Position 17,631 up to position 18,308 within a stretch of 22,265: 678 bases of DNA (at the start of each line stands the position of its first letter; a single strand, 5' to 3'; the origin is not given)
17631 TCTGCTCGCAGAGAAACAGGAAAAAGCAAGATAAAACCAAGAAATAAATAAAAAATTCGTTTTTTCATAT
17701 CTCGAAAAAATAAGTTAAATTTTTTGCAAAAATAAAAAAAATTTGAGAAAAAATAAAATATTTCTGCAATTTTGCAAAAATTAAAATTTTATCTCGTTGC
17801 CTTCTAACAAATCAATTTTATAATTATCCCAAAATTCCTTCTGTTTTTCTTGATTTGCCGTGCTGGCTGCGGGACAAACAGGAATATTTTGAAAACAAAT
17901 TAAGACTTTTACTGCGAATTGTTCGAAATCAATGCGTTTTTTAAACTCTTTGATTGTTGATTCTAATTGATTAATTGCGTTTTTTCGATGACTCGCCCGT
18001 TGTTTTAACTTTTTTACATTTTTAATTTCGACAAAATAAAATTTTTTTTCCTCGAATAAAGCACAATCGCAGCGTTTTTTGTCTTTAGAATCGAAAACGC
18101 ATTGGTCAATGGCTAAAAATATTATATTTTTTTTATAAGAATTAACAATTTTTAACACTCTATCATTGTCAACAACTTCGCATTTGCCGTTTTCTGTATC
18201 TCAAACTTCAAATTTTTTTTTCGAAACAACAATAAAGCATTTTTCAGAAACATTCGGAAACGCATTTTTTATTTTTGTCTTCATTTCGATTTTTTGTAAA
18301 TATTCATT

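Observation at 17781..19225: ABC-type ATPase translationally coupled to a small PD-(D/E)xK-like protein: possible abortive-infection or restriction accessory pair inside the MTase operon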

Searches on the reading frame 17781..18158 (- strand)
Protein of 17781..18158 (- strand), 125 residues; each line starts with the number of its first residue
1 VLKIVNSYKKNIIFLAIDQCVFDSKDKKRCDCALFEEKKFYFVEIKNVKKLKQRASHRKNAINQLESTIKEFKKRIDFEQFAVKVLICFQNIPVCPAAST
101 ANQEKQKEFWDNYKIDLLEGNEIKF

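Call 5: search_protein_families(library=pfam, proteins=[window:17781-18158:-], max_evalue=1)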
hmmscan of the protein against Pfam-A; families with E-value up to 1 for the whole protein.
window:17781-18158:- (125 aa): 5 families
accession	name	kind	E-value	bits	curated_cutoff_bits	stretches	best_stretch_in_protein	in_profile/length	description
PF19897.4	DUF6370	-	0.00074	20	25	1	19-54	9-43/75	Family of unknown function (DUF6370)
PF04313.20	HSDR_N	-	0.0063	16.8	25.1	1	13-74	111-167/198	Type I restriction enzyme R protein N terminus (HSDR_N)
PF08378.17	NERD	-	0.0069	17.3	22.1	1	26-89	35-110/111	Nuclease-related domain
PF08011.17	PDDEXK_9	-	0.017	15.6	25.5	1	29-70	32-77/105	PD-(D/E)XK nuclease superfamily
PF08064.18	UME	-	0.11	12.8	23.2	1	42-91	13-60/102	UME (NUC010) domain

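Call 6: search_protein_families(library=padloc, proteins=[window:17781-18158:-], max_evalue=1)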
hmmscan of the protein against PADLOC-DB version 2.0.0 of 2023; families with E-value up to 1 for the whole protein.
window:17781-18158:- (125 aa): 2 families
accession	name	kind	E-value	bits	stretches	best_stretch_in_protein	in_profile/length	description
PDLC04563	PDC-M29B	-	1.8e-20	71.7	1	3-124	43-162/164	-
PDLC04564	PDC-M29B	-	9.6e-11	39.9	1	5-115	44-150/162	-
